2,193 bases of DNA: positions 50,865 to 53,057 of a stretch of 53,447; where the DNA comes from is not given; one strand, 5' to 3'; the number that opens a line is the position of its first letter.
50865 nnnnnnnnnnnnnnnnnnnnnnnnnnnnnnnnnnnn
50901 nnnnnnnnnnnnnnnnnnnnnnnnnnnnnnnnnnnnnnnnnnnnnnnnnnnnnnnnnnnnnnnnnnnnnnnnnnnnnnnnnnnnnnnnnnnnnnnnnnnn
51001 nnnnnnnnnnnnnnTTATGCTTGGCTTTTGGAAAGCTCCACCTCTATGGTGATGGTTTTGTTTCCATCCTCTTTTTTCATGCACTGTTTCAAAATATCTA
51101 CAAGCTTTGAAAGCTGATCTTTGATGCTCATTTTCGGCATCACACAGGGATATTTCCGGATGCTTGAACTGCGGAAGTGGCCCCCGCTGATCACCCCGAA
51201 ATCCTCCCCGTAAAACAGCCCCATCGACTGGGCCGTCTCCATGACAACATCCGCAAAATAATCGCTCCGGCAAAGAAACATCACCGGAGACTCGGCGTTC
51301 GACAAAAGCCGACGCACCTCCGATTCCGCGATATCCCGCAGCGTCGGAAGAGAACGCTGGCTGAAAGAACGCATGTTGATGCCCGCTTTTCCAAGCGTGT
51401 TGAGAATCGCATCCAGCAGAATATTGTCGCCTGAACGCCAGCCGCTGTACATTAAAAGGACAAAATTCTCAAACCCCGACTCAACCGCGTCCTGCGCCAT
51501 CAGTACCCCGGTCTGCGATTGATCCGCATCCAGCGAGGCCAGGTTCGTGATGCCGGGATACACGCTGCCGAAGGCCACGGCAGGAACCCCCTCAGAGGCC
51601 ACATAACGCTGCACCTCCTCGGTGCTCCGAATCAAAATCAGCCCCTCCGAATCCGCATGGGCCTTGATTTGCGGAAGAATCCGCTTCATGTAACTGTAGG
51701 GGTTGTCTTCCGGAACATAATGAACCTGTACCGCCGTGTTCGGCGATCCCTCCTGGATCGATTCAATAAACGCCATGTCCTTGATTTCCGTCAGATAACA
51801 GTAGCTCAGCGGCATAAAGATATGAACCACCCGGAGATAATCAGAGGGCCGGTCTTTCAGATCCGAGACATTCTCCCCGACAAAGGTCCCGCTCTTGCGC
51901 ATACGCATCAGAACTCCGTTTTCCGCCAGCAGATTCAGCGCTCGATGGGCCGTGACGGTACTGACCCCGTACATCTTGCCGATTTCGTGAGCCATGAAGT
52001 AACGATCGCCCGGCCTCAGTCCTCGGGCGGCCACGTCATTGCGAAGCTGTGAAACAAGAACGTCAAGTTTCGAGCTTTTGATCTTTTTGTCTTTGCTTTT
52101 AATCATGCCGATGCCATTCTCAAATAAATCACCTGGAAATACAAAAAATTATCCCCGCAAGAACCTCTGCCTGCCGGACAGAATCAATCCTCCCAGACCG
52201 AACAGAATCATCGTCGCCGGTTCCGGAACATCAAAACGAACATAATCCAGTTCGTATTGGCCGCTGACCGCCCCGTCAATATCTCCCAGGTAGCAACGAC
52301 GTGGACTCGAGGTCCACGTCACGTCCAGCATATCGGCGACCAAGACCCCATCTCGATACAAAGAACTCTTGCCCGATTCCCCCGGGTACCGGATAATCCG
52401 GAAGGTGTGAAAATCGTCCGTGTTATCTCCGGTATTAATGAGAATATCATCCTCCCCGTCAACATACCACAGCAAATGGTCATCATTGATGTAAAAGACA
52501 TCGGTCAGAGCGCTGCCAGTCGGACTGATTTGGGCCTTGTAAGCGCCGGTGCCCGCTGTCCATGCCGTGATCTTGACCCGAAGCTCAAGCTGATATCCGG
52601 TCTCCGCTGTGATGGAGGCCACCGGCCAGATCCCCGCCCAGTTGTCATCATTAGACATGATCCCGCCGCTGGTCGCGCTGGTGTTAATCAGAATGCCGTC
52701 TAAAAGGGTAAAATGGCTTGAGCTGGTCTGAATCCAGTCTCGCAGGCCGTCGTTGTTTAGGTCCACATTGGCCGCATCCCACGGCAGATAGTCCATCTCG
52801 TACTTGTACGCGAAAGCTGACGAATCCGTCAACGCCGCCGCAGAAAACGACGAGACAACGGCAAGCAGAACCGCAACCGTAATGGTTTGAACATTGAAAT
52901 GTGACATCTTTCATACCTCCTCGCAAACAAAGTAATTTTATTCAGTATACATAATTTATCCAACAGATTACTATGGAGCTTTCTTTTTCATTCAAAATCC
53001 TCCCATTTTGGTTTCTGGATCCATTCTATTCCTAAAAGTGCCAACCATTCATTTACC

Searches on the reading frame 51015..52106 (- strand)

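Call 63: search_protein_families(library=pfam, proteins=[window:51015-52106:-], max_evalue=10)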
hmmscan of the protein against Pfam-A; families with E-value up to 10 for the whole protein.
window:51015-52106:- (363 aa): 4 families
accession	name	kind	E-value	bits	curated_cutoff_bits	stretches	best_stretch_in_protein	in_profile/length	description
PF00392.27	GntR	-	1.7e-08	34.4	27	1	18-76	6-64/64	Bacterial regulatory proteins, gntR family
PF13545.12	HTH_Crp_2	-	0.038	14.4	27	1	40-70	26-56/70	Crp-like helix-turn-helix domain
PF08220.18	HTH_DeoR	-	0.068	13.4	21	1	41-69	19-47/57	DeoR-like helix-turn-helix domain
PF01842.31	ACT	-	0.07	13.4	27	1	231-252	14-35/66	ACT domain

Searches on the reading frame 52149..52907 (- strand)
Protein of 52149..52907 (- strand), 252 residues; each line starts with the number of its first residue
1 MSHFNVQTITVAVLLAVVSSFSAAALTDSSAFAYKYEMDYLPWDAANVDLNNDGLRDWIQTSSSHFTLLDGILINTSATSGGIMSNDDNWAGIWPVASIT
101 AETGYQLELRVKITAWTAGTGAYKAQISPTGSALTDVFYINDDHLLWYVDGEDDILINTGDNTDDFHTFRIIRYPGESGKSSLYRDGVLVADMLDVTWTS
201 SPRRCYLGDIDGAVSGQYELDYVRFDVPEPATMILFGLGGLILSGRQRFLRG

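Call 63: search_protein_families(library=pfam, proteins=[window:52149-52907:-], max_evalue=10)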
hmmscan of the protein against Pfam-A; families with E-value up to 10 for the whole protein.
window:52149-52907:- (252 aa): 1 family
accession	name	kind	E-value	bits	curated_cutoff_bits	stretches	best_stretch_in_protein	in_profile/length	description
PF07589.16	PEP-CTERM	-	2.1e-06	28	20.7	1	226-248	1-23/24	PEP-CTERM motif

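Call 80: search_protein_families(library=ncbifam, proteins=[window:52149-52907:-], max_evalue=1)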
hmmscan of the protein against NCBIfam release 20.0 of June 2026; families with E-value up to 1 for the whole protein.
window:52149-52907:- (252 aa): 8 families
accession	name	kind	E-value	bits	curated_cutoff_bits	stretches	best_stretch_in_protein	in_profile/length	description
TIGR02595.1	PEP_CTERM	domain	0.00029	21.5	16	1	227-248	1-22/24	PEP-CTERM sorting domain-containing protein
NF038120.1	PEP_CTERM_QFxxD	subfamily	0.00097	19.1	80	1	215-248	180-214/215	NF038120 family PEP-CTERM protein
NF033554.9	floc_PepA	equivalog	0.0018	18.1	80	1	213-248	225-260/261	flocculation-associated PEP-CTERM protein PepA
NF038125.1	PEP_CTERM_THxN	subfamily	0.006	16.2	85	1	224-248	221-244/246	THxN family PEP-CTERM protein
NF041927.1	Xrt_dep_XDP1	equivalog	0.0076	16.2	125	1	226-248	218-242/242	exosortase-dependent surface protein XDP1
NF038129.1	PEP_NF038129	equivalog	0.08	12.8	65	1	225-248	169-192/194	NF038129 family PEP-CTERM protein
NF041538.1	PEP_EDSA_1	subfamily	0.098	12.3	100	1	225-244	283-301/307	EDSAP-1 family PEP-CTERM protein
NF038130.1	PEP_NF038130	equivalog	0.11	12.1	60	1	215-244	248-281/283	NF038130 family PEP-CTERM protein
